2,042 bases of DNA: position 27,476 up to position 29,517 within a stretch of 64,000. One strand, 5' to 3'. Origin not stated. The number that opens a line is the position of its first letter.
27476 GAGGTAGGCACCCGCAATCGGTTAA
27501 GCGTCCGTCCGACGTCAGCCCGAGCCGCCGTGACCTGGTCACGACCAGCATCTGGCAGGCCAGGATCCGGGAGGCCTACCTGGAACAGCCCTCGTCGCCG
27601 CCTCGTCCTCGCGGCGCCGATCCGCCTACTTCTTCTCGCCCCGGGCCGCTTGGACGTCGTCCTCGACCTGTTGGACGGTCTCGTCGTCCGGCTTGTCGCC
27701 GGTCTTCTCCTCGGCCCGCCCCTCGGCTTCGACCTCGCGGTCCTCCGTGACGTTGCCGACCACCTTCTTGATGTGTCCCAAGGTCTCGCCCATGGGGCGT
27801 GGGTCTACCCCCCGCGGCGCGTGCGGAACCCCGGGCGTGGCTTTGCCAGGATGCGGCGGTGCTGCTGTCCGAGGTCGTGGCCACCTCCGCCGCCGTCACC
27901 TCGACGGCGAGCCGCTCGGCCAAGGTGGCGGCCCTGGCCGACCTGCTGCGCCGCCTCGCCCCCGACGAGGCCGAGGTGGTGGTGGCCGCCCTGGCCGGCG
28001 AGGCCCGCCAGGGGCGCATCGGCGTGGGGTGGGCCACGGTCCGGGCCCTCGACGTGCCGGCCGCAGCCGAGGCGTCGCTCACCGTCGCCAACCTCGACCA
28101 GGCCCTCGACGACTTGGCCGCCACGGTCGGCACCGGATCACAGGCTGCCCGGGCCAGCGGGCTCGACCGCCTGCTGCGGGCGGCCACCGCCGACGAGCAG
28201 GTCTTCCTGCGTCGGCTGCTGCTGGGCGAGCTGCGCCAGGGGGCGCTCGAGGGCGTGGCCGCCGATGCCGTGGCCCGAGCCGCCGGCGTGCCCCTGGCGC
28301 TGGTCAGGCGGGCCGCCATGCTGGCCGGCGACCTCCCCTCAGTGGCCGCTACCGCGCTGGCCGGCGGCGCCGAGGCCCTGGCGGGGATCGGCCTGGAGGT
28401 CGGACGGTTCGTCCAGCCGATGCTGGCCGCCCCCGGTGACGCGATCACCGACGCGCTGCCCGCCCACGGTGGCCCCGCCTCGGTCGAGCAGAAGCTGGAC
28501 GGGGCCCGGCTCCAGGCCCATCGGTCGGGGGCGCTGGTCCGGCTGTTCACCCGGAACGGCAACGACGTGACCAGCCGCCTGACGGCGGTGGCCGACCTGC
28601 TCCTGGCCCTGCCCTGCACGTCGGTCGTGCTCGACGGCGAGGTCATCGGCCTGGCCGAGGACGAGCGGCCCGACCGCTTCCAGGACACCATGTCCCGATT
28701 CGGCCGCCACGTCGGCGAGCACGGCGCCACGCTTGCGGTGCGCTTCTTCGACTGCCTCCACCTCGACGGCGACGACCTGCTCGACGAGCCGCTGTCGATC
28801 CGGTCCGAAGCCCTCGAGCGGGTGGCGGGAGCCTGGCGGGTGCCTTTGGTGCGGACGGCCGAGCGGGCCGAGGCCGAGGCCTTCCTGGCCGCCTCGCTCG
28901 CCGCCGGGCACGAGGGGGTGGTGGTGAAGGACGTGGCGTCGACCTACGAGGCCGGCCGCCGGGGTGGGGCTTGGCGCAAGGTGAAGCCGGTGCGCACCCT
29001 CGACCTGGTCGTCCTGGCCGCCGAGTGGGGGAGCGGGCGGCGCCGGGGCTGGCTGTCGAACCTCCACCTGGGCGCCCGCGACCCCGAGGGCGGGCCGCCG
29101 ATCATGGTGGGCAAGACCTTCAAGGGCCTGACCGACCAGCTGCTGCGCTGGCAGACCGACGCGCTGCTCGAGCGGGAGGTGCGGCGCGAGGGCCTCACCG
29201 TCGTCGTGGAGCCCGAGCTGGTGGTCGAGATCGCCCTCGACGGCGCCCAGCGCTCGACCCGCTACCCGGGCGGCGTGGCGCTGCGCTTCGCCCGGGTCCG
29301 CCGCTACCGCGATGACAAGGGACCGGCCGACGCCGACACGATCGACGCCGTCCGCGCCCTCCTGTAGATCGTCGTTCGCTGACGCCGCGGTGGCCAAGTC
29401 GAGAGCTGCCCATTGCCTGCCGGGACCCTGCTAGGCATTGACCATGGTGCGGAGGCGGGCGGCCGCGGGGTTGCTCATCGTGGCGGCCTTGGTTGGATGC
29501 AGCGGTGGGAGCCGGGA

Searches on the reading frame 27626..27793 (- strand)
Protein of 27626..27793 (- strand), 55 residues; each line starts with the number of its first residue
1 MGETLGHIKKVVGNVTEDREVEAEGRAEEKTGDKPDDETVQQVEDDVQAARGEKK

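Call 11: find_encoding_contigs(protein=window:27626-27793:-, flank=10000, max_places=6)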
Protein window:27626-27793:- (55 aa): 2 contigs read that carry it; 2 places shown.
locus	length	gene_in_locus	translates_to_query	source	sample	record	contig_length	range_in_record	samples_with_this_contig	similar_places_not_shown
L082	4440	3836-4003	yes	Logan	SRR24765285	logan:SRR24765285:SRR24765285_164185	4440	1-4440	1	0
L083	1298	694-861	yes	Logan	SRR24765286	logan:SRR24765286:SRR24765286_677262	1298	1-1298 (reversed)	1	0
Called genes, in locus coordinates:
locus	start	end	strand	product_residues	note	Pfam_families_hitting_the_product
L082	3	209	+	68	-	?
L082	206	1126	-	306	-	-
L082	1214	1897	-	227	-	PF13845:Septum_form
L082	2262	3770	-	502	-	PF04675:DNA_ligase_A_N, PF01068:DNA_ligase_A_M, PF09414:RNA_ligase (weak), PF04679:DNA_ligase_A_C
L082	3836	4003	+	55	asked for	PF05532:CsbD (weak)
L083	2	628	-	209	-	?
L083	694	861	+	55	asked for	PF05532:CsbD (weak)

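Call 30: search_protein_families(library=ncbifam, proteins=[window:27626-27793:-], max_evalue=0.01)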
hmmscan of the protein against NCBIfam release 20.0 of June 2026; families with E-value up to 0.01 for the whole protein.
window:27626-27793:- (55 aa): 1 family
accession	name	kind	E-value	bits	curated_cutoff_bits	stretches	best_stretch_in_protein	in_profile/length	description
NF050175.1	MBP-1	equivalog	0.0025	18.1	80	1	4-53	19-66/78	microaggregate-binding protein 1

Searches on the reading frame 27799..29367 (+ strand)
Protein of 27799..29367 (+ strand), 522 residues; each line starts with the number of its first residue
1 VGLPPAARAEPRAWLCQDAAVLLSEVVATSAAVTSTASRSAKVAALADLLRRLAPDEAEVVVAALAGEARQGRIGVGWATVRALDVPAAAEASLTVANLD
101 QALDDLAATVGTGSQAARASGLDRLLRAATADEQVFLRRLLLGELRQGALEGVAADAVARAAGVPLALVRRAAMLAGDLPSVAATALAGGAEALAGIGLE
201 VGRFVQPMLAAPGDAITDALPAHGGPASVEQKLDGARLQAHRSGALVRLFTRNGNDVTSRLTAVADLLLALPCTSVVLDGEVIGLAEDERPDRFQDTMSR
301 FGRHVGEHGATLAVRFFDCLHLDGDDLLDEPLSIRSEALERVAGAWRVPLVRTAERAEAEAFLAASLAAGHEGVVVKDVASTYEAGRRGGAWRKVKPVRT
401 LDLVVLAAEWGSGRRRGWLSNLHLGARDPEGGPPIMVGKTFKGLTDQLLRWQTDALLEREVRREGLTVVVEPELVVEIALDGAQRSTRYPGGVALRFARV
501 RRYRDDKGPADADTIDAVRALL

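Call 5: find_related_loci(query=window:27799-29364:+, collection=genome_contigs, flank=10000)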
Query window:27799-29364:+ (522 aa) in genome_contigs; peptide patterns used: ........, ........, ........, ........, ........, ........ (x = any residue, [..] = any of these).
600 stretches matched a pattern (row limit reached: there are more); 581 encode a relative of the query (tblastn E <= 1e-3); the best 80 are kept; 80 distinct loci.
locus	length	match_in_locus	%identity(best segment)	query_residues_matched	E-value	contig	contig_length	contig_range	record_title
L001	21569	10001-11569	62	11-522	0e+0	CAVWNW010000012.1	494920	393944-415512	MAG: uncultured bacterium isolate MFD09267.bin.2.210 genome assembly, contig: contig_26895, whole genome shotgun sequenc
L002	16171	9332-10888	63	12-522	0e+0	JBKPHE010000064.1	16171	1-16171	MAG: Actinomycetota bacterium isolate HAY_GB_MAG_00018 HAY_GB_000000363644, whole genome shotgun sequence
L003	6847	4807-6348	64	17-522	0e+0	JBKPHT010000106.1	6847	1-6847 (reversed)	MAG: Actinomycetota bacterium isolate HAY_GB_MAG_00003 HAY_GB_000000138136, whole genome shotgun sequence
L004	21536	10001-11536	62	15-522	0e+0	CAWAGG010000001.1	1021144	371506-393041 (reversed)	MAG: uncultured Actinomycetota bacterium isolate MFD04944.bin.2.174 genome assembly, contig: contig_19694, whole genome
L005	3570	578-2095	63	22-522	0e+0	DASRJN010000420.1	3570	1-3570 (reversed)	MAG TPA_asm: Acidimicrobiales bacterium isolate SMAG_U10137 k141_4057670, whole genome shotgun sequence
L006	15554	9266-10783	65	15-522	2e-178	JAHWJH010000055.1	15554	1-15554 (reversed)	MAG: Actinomycetota bacterium isolate 0707_bin12 NODE_55_length_15554_cov_10.377844, whole genome shotgun sequence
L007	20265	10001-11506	65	21-522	3e-178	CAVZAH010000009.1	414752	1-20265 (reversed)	MAG: uncultured Acidimicrobiia bacterium isolate MFD01916.bin.1.57 genome assembly, contig: contig_5699, whole genome sh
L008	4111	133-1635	66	21-522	0e+0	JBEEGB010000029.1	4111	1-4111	MAG: Acidimicrobiaceae bacterium isolate BP_88 scaffold_1013879, whole genome shotgun sequence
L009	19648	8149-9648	61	19-519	2e-176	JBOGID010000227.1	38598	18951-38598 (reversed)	MAG: Acidimicrobiales bacterium isolate M3-S_metabat2.bin.145 k127_78112, whole genome shotgun sequence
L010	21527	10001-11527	63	20-522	1e-176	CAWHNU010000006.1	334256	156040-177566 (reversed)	MAG: uncultured Acidimicrobiales bacterium isolate MFD04850.bin.2.134 genome assembly, contig: contig_26840, whole genom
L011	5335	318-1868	62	17-522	7e-180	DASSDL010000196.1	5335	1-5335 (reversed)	MAG TPA_asm: Acidimicrobiales bacterium isolate SMAG_U949 k141_1328669, whole genome shotgun sequence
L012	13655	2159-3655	64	21-522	2e-175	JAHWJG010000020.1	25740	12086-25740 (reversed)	MAG: Actinomycetota bacterium isolate 0707_bin11 NODE_142_length_25740_cov_157.897372, whole genome shotgun sequence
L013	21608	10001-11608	60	21-522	8e-175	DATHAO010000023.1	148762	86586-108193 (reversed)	MAG TPA_asm: Acidimicrobiales bacterium isolate SMAG_U10692 k141_407982, whole genome shotgun sequence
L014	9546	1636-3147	62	20-522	3e-175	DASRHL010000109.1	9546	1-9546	MAG TPA_asm: Acidimicrobiia bacterium isolate SMAG_U10083 k141_1181864, whole genome shotgun sequence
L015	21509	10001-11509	65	17-522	1e-174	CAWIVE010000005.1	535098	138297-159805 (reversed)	MAG: uncultured Actinomycetes bacterium isolate MFD02840.bin.2.63 genome assembly, contig: contig_58060, whole genome sh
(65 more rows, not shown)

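Call 8: find_encoding_contigs(protein=window:27799-29367:+, flank=10000, max_places=6)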
Protein window:27799-29367:+ (522 aa): no gene with exactly this product is on record in the collection.

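Call 38: find_encoding_contigs(protein=window:27859-29367:+, flank=10000, max_places=6)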
Protein window:27859-29367:+ (502 aa): no gene with exactly this product is on record in the collection.
